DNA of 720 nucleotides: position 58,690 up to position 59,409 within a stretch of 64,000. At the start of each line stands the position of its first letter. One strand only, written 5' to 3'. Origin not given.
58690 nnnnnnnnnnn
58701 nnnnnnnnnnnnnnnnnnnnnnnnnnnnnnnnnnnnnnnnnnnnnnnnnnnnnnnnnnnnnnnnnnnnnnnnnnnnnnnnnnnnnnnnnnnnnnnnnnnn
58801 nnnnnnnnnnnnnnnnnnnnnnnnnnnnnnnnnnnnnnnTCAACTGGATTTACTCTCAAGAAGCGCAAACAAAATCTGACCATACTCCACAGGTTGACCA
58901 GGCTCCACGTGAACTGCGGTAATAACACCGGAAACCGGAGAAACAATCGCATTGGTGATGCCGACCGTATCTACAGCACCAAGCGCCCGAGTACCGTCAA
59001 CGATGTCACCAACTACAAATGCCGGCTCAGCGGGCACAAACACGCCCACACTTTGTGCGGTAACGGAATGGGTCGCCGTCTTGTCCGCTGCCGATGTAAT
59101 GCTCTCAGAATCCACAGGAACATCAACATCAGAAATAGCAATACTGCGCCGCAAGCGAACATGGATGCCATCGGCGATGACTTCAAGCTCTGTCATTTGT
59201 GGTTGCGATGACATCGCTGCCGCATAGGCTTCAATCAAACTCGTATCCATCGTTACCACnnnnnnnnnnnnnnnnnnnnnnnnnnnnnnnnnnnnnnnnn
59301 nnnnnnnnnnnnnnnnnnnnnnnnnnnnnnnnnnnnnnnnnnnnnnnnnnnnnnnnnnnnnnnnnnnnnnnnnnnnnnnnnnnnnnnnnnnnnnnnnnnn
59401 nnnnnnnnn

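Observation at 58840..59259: The accB-position gene encodes a BCCP homologue without the biotinyl-lysine (EAMKM replaced by DTVGI)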

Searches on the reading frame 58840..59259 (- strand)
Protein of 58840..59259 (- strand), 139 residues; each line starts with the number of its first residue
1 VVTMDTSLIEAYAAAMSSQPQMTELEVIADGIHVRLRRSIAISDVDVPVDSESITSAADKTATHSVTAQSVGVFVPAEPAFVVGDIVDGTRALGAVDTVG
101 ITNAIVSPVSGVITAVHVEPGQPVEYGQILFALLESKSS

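Call 3: search_protein_families(library=pfam, proteins=[window:58840-59259:-], max_evalue=1)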
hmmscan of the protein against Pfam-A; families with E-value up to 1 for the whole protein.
window:58840-59259:- (139 aa): 5 families
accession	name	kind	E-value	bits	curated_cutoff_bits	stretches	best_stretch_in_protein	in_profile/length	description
PF13533.13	Biotin_lipoyl_2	-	1.3e-07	31.7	29.8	1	107-133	5-31/32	Biotin-lipoyl like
PF00364.28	Biotin_lipoyl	-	7e-07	29.4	22.1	1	66-133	3-73/73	Biotin-requiring enzyme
PF13437.12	HlyD_3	-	0.00086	20.5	22.2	1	105-134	2-31/106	HlyD family secretion protein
PF13375.12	RnfC_N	-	0.019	15.4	25.6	1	52-117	19-81/101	RnfC Barrel sandwich hybrid domain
PF16576.10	HlyD_D23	-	0.027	14.2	30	1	99-133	105-139/214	Barrel-sandwich domain of CusB or HlyD membrane-fusion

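Call 4: search_protein_families(library=ncbifam, proteins=[window:58840-59259:-], max_evalue=1)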
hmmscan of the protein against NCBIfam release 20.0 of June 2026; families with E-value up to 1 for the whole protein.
window:58840-59259:- (139 aa): 25 families
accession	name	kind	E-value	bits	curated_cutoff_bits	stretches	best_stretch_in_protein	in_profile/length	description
TIGR00531.1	BCCP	equivalog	3.8e-11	43.7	115.2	1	39-132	55-153/156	acetyl-CoA carboxylase biotin carboxyl carrier protein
NF006761.0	PRK09282.1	domain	6.8e-07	28.1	402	1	49-133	506-589/591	pyruvate carboxylase subunit B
NF005117.0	PRK06549.1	equivalog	4.2e-05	24.2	159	1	42-131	33-127/130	acetyl-CoA carboxylase biotin carboxyl carrier protein subunit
NF009554.0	PRK12999.1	equivalog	5.1e-05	21.3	965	1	37-133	1052-1145/1147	pyruvate carboxylase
TIGR01235.1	pyruv_carbox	equivalog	0.00038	18.1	1114.45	1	37-131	1049-1140/1143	pyruvate carboxylase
NF005457.0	PRK07051.1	equivalog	0.00054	20.1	87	1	63-132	3-77/80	acetyl-CoA carboxylase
TIGR01347.1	sucB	equivalog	0.0013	18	378.65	1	83-137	24-78/404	dihydrolipoyllysine-residue succinyltransferase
TIGR00999.1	8a0102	subfamily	0.0038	16.4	319.3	1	104-137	94-127/271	CzcB/NccB family metal efflux transporter periplasmic adaptor subunit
TIGR01843.1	type_I_hlyD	subfamily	0.0047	16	208.65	1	88-134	29-75/422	HlyD family type I secretion periplasmic adaptor subunit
TIGR00998.1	8a0101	subfamily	0.0052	15.8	390.8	1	104-137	206-239/334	EmrA/EmrK family multidrug efflux transporter periplasmic adaptor subunit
TIGR01730.1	RND_mfp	subfamily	0.0052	15.8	94.9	1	104-133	28-57/322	efflux RND transporter periplasmic adaptor subunit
NF010643.0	PRK14040.1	subfamily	0.0057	15.2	892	1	17-133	476-557/595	oxaloacetate decarboxylase subunit alpha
TIGR01108.1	oadA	equivalog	0.0069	14.9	756.5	1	22-130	476-582/582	sodium-extruding oxaloacetate decarboxylase subunit alpha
NF008814.0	PRK11854.1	equivalog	0.0072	14.8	722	1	82-132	127-177/637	pyruvate dehydrogenase complex dihydrolipoyllysine-residue acetyltransferase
TIGR02712.1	urea_carbox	equivalog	0.0077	13.9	1303.85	1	57-132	1126-1199/1201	urea carboxylase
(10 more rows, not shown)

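Call 7: find_homologous_proteins(query=window:58840-59259:-, max_evalue=0.001)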
Query window:58840-59259:- (139 aa): 50 proteins with E <= 0.001 among 125 candidates.
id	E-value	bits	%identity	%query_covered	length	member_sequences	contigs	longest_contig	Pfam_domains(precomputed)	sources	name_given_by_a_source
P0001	2.0e-74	265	99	98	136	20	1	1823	PF00364.29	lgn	-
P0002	5.0e-69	248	93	98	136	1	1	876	PF00364.29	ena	-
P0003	7.5e-63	228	81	100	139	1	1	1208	PF00364.29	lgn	-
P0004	6.3e-62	225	80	100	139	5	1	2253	PF00364.29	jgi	-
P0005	1.3e-61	224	83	99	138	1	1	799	PF00364.29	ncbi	-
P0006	1.5e-61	224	83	99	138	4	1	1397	PF25973.1,PF00364.29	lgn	-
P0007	1.6e-61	224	83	99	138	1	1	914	PF00364.29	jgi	jgi:biotin carboxyl carrier protein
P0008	1.7e-61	224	80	100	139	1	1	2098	PF00364.29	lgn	-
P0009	2.0e-61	223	83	99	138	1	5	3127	PF00364.29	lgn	-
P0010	2.1e-61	223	80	100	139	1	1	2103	PF00364.29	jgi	-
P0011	2.5e-61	223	83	99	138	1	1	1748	PF25973.1,PF00364.29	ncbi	-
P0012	4.0e-61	223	81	98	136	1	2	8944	PF00364.29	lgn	-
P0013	5.6e-61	222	82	99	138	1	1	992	PF00364.29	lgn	-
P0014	6.2e-61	222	83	99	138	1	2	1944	PF00364.29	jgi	jgi:biotin carboxyl carrier protein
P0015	8.0e-61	222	83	99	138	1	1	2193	PF00364.29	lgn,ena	-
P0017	1.6e-60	221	83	98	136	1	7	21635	PF00364.29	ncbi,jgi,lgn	jgi:biotin carboxyl carrier protein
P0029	5.7e-56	206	77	98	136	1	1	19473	PF00364.29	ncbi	ncbi:MAG: acetyl-CoA carboxylase biotin carboxyl carrier protein [Armatimonadota bacterium]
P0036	1.2e-53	198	71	98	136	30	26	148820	PF00364.29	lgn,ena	-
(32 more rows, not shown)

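Call 11: find_related_loci(query=A2, collection=genome_contigs, flank=10000)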
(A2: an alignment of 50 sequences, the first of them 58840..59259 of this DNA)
Query A2 (139 aa) in genome_contigs; peptide patterns used: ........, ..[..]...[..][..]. (x = any residue, [..] = any of these).
600 stretches matched a pattern (row limit reached: there are more); 580 encode a relative of the query (tblastn E <= 1e-3); the best 80 are kept; 80 distinct loci.
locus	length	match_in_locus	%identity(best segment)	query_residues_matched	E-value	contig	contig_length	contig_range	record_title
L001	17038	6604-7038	35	4-131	2e-19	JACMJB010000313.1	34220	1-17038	MAG: Armatimonadota bacterium isolate ES-bin-147 ES-bin-147-contig-k141_8219784, whole genome shotgun sequence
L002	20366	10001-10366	34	6-133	6e-15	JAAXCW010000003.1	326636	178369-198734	Vulcanimicrobiota bacterium isolate bin6A Ga0299741_103, whole genome shotgun sequence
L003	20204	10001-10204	49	66-133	2e-14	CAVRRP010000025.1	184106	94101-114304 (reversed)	MAG: Candidatus Eremiobacteraeota bacterium isolate MFD01213.bin.3.295 genome assembly, contig: contig_374, whole genome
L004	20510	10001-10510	30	4-139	6e-14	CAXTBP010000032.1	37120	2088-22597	MAG TPA_asm: uncultured Armatimonadaceae bacterium isolate private_GTX0163_metawrap_bin.3 genome assembly, contig: priva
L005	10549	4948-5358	36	18-133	9e-14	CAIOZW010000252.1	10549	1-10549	MAG: uncultured Acidobacteria bacterium isolate LaPlata_bin-2064 genome assembly, contig: bin-2064:252/517, whole genome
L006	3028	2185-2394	46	64-133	2e-13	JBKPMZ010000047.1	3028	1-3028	MAG: Vulcanimicrobiota bacterium isolate GS_HAYS_MAG_00053 GS_HAYS_000001830383, whole genome shotgun sequence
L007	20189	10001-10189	51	71-133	6e-13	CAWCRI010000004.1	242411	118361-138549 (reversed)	MAG: Candidatus Eremiobacteraeota bacterium isolate MFD01213.bin.2.159 genome assembly, contig: contig_12069, whole geno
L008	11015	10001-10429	32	4-133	6e-13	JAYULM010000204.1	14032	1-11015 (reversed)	MAG: Armatimonadota bacterium isolate GFS_9362 GFS_9362_203, whole genome shotgun sequence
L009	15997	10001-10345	37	28-139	1e-12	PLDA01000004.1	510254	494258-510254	MAG: Vulcanimicrobiota bacterium isolate palsa_1496 73.20111000_P3D.1_contig_290, whole genome shotgun sequence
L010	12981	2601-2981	32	22-133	2e-12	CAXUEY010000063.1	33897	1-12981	MAG TPA_asm: uncultured Ktedonobacteraceae bacterium isolate public_SRR14722276_metawrap_bin.2 genome assembly, contig:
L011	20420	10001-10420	29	15-130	2e-12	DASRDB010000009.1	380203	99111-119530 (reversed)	MAG TPA_asm: Ktedonobacteraceae bacterium isolate SMAG_U9968 k141_514978, whole genome shotgun sequence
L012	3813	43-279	41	64-137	2e-12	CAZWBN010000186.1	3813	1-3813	MAG TPA_asm: uncultured Clostridia bacterium isolate binchicken_co6_404 genome assembly, contig: NODE_33463_length_3813_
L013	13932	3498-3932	32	18-137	3e-12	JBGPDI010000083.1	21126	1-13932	MAG: Candidatus Acidiferrum sp. isolate OBJ_0618_050_28 k141_2555040_length_21126_cov_16.0000, whole genome shotgun sequ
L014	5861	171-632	29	21-133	6e-12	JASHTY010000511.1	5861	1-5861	MAG: Terriglobia bacterium isolate JOPF165 JOPF_NEAR_contig_1162972, whole genome shotgun sequence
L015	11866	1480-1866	33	4-131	9e-12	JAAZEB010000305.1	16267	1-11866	MAG: Armatimonadota bacterium isolate AS09scLD_256 316305_AS09, whole genome shotgun sequence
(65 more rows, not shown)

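Call 19: find_encoding_contigs(protein=P0036, flank=10000, max_places=4)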
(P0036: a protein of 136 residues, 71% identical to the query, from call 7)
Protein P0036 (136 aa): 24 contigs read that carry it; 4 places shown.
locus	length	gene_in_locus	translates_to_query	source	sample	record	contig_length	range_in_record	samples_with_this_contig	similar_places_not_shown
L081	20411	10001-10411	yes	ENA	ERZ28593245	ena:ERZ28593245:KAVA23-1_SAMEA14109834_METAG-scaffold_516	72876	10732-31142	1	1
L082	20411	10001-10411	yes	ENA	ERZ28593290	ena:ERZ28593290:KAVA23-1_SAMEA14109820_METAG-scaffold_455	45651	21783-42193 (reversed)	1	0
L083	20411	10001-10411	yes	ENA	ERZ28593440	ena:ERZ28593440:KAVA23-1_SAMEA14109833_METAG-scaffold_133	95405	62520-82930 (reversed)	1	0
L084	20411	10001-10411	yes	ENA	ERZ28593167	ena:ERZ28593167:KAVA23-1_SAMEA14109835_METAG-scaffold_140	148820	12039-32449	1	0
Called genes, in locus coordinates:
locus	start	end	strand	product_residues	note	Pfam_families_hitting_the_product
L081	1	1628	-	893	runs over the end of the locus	PF07583:PSCyt2, PF13385:Laminin_G_3, PF07587:PSD1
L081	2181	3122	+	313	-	PF00056:Ldh_1_N, PF02866:Ldh_1_C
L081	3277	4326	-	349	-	PF04542:Sigma70_r2, PF04539:Sigma70_r3, PF04545:Sigma70_r4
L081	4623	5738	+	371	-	PF02073:Peptidase_M29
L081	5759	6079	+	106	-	-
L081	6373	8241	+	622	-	PF00395:SLH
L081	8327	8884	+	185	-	PF08207:EFP_N, PF01132:EFP, PF09285:Elong-fact-P_C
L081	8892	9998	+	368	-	-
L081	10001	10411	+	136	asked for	PF00364:Biotin_lipoyl (weak)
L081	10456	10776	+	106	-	-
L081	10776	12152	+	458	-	PF00289:Biotin_carb_N, PF02786:CPSase_L_D2, PF02222:ATP-grasp, PF07478:Dala_Dala_lig_C, PF02785:Biotin_carb_C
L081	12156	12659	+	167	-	PF01037:AsnC_trans_reg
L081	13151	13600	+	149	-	PF00155:Aminotran_1_2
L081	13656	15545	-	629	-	PF00005:ABC_tran, PF00006:ATP-synt_ab (faint), PF02463:SMC_N (weak), PF13555:AAA_29 (faint), PF00350:Dynamin_N (faint), PF12848:ABC_tran_Xtn, PF00005:ABC_tran, PF16326:ABC_tran_CTD (weak), +3 more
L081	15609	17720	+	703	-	PF13089:PP_kinase_N, PF02503:PP_kinase, PF17941:PP_kinase_C_1, PF13091:PLDc_2 (faint), PF13090:PP_kinase_C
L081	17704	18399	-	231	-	-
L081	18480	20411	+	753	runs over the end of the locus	PF00270:DEAD, PF04851:ResIII (weak), PF00271:Helicase_C, PF09369:MZB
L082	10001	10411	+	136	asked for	PF00364:Biotin_lipoyl (weak)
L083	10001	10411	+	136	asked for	PF00364:Biotin_lipoyl (weak)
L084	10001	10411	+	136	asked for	PF00364:Biotin_lipoyl (weak)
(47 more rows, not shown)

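Call 23: search_protein_representatives(alignment_id=A2)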
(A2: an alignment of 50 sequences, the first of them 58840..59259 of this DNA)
Query: 50 sequences, 137 profile positions. Proteins with E-value up to 0.001 (for the whole library): 3086; up to 1e-10: 80; up to 1e-30: 2. The best 150 are listed.
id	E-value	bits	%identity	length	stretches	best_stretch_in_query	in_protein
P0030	3.0e-71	253.9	-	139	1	1-135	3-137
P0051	1.1e-35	138.7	-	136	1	2-132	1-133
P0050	1.8e-27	112.1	-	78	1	2-74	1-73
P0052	1.4e-17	80.1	-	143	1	2-131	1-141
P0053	1.5e-17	80.0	-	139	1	5-131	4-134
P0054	9.0e-17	77.4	-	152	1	3-134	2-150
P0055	2.2e-16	76.2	-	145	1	2-131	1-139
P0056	3.3e-16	75.6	-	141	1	5-134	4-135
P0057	6.3e-16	74.7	-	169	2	54-132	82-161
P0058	2.7e-15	72.7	-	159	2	57-134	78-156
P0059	3.2e-15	72.4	-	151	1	3-132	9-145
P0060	3.4e-15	72.3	-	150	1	7-132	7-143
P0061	4.1e-15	72.1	-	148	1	2-132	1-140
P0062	7.0e-15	71.3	-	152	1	2-134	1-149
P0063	7.6e-15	71.2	-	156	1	2-132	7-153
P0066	4.2e-14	68.8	-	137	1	2-132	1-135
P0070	6.5e-14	68.2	-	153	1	19-129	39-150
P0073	1.3e-13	67.2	-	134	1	55-136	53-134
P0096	4.1e-12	62.4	-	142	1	18-136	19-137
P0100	6.0e-12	61.8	-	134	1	17-133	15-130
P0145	2.8e-10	56.4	-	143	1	61-134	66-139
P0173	1.0e-09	54.6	-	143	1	17-133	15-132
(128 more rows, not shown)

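Call 26: predict_structure(alignment_id=A2)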
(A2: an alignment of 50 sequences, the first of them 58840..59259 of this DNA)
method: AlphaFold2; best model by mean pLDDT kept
length: 139 residues; sequences in the alignment: 50
mean_pLDDT: 58.5   pTM: 0.42
mean pLDDT of the five models: 58.5, 55.0, 36.2, 35.2, 34.2
residues with pLDDT >= 90: 0; 70-90: 54; 50-70: 33; < 50: 52
segments of 3 or more residues with pLDDT < 50: 16-60, 137-139
pLDDT, mean of each block of 10 residues (from residue 1): 52 49 36 33 33 36 70 76 77 67 63 82 81 65
secondary structure, 60 per line:
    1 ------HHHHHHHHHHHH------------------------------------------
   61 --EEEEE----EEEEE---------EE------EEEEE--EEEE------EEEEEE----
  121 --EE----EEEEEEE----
elements in order: H7-18 E63-67 E72-76 E94-98 E101-104 E111-116 E129-135

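Call 29: find_homologous_proteins(query=A3, max_evalue=0.000001)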
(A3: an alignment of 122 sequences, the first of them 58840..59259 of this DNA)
Query A3 (122 sequences) (139 aa, profile of the alignment): 3050 proteins with E <= 0.000001 among 8000 candidates; the best 120 are listed.
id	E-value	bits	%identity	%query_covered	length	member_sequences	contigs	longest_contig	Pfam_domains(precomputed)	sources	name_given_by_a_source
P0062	1.0e-42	163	42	53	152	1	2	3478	PF00364.29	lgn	-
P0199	3.4e-41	158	38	81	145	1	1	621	PF00364.29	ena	-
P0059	3.7e-41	158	48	36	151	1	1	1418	PF25984.1,PF00364.29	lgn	-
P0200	3.8e-41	158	31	94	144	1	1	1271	PF00364.29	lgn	-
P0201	2.3e-40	156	33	98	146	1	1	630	PF00364.29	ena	-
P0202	1.7e-39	153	44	46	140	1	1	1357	PF25973.1,PF00364.29,PF25919.1,PF25917.1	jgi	jgi:oxaloacetate decarboxylase alpha subunit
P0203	2.4e-39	152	29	94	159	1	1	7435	PF00364.29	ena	-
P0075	5.4e-39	151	40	79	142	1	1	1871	PF00364.29,PF25919.1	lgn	-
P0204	7.2e-39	151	41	51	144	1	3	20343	PF00364.29,PF25919.1,PF25917.1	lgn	-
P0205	3.1e-38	149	33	86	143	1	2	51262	PF00364.29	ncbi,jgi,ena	-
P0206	4.0e-38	148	40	53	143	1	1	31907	PF25984.1,PF00364.29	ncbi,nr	ncbi:MAG: biotin/lipoyl-binding protein [Armatimonadetes bacterium]|nr:biotin/lipoyl-binding protein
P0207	9.5e-38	147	32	88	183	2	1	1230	PF00364.29,PF25919.1,PF25997.1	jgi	jgi:acetyl-CoA carboxylase biotin carboxyl carrier protein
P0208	9.5e-38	147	37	50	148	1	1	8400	PF25984.1,PF00364.29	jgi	jgi:acetyl-CoA carboxylase biotin carboxyl carrier protein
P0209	1.3e-37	147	39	50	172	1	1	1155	PF00364.29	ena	-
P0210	1.5e-37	146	41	54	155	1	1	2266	PF25973.1,PF00364.29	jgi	jgi:acetyl-CoA carboxylase biotin carboxyl carrier protein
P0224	9.3e-37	144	38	94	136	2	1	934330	PF25984.1,PF00364.29,PF25919.1,PF25917.1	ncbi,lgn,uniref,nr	ncbi:acetyl-CoA carboxylase biotin carboxyl carrier protein [Armatimonas rosea]|uniref:Acetyl-CoA ca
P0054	8.5e-36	141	36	92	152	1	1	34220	PF00364.29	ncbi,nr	ncbi:MAG: biotin/lipoyl-binding protein [Cytophagales bacterium]|nr:biotin/lipoyl-binding protein [A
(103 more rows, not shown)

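Call 32: find_encoding_contigs(protein=P0206, flank=10000, max_places=3)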
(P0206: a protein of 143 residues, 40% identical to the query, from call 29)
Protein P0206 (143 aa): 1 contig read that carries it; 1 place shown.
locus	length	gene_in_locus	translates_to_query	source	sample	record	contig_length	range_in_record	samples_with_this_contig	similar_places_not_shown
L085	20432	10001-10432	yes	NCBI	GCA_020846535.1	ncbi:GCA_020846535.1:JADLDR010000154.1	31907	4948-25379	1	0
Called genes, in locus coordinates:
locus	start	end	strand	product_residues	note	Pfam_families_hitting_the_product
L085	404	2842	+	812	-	PF02190:LON_substr_bdg, PF00004:AAA, PF07728:AAA_5 (weak), PF22667:Lon_lid, PF05362:Lon_C, PF13541:ChlI (weak)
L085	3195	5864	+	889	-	PF00133:tRNA-synt_1, PF09334:tRNA-synt_1g, PF13603:tRNA-synt_1_2 (faint), PF09334:tRNA-synt_1g (weak), PF08264:Anticodon_1, PF10458:Val_tRNA-synt_C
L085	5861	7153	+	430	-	PF08245:Mur_ligase_M, PF27239:FOL3_C, PF02875:Mur_ligase_C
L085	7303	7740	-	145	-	PF00578:AhpC-TSA, PF08534:Redoxin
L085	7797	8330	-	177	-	PF00578:AhpC-TSA, PF08534:Redoxin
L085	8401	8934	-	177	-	-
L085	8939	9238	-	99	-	-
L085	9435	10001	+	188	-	PF08207:EFP_N, PF01132:EFP, PF09285:Elong-fact-P_C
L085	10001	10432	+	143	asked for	PF00364:Biotin_lipoyl, PF25984:BSH_YknX (weak)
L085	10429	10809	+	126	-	-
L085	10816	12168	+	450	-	PF00289:Biotin_carb_N, PF02222:ATP-grasp (weak), PF02786:CPSase_L_D2, PF07478:Dala_Dala_lig_C, PF08443:RimK (faint), PF02785:Biotin_carb_C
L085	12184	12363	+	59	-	-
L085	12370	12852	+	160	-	PF01029:NusB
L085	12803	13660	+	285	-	PF00763:THF_DHG_CYH, PF02882:THF_DHG_CYH_C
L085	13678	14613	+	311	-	PF00348:polyprenyl_synt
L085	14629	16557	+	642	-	PF13292:DXP_synthase_N, PF02775:TPP_enzyme_C (weak), PF00456:Transketolase_N (faint), PF02779:Transket_pyr, PF02780:Transketolase_C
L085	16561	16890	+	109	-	PF01909:NTP_transf_2, PF18765:Polbeta (weak)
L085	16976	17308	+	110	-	PF08899:DUF1844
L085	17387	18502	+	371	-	PF02638:GHL10, PF13200:DUF4015 (weak), PF14871:GHL6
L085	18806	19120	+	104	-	-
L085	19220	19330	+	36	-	-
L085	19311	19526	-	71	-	-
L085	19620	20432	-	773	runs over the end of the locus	-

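Call 33: find_encoding_contigs(protein=P0224, flank=10000, max_places=3)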
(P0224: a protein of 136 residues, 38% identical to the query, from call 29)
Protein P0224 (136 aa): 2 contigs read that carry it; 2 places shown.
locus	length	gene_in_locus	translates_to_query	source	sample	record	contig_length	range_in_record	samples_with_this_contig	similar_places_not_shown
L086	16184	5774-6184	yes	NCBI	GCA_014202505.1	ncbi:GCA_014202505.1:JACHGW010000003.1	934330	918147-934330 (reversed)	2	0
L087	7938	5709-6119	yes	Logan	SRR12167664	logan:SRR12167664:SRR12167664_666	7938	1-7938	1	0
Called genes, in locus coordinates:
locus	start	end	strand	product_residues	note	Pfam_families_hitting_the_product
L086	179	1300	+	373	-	PF02073:Peptidase_M29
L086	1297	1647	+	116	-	-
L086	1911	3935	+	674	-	PF00395:SLH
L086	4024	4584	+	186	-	PF08207:EFP_N, PF01132:EFP, PF09285:Elong-fact-P_C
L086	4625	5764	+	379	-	-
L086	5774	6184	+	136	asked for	PF00364:Biotin_lipoyl, PF25919:BSH_CusB (weak), PF25917:BSH_RND, PF25984:BSH_YknX (faint)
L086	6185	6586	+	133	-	PF07963:N_methyl (weak)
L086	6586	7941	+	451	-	PF00289:Biotin_carb_N, PF02222:ATP-grasp (weak), PF02786:CPSase_L_D2, PF07478:Dala_Dala_lig_C, PF02785:Biotin_carb_C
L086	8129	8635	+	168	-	PF00293:NUDIX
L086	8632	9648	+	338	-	PF14568:SUKH_6 (faint), PF09346:SMI1_KNR4, PF00583:Acetyltransf_1, PF13508:Acetyltransf_7 (weak), PF13673:Acetyltransf_10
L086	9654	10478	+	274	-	PF01061:ABC2_membrane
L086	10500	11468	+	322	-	PF01370:Epimerase, PF04321:RmlD_sub_bind, PF05368:NmrA (weak), PF16363:GDP_Man_Dehyd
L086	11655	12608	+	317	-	PF01073:3Beta_HSD (weak), PF01370:Epimerase, PF04321:RmlD_sub_bind, PF07993:NAD_binding_4 (faint), PF16363:GDP_Man_Dehyd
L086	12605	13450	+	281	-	PF01061:ABC2_membrane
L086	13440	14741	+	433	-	PF00005:ABC_tran, PF14524:Wzt_C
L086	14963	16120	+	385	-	PF00266:Aminotran_5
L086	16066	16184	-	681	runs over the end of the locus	PF09852:DUF2079 (weak)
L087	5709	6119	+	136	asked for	PF00364:Biotin_lipoyl, PF25919:BSH_CusB (weak), PF25917:BSH_RND, PF25984:BSH_YknX (faint)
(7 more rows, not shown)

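Call 42: predict_structure(alignment_id=A3)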
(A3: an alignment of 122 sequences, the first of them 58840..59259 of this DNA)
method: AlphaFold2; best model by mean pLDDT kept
length: 139 residues; sequences in the alignment: 122
mean_pLDDT: 89.6   pTM: 0.57
mean pLDDT of the five models: 89.6, 89.2, 89.1, 88.6, 87.6
residues with pLDDT >= 90: 101; 70-90: 19; 50-70: 19; < 50: 0
segments of 3 or more residues with pLDDT < 50: none
pLDDT, mean of each block of 10 residues (from residue 1): 87 95 94 91 64 59 95 98 95 97 96 98 98 88
secondary structure, 60 per line:
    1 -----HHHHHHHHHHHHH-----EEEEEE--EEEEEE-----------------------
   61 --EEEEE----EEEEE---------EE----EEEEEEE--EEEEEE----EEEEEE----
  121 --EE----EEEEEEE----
elements in order: H6-18 E24-29 E32-37 E63-67 E72-76 E92-98 E101-106 E111-116 E129-135
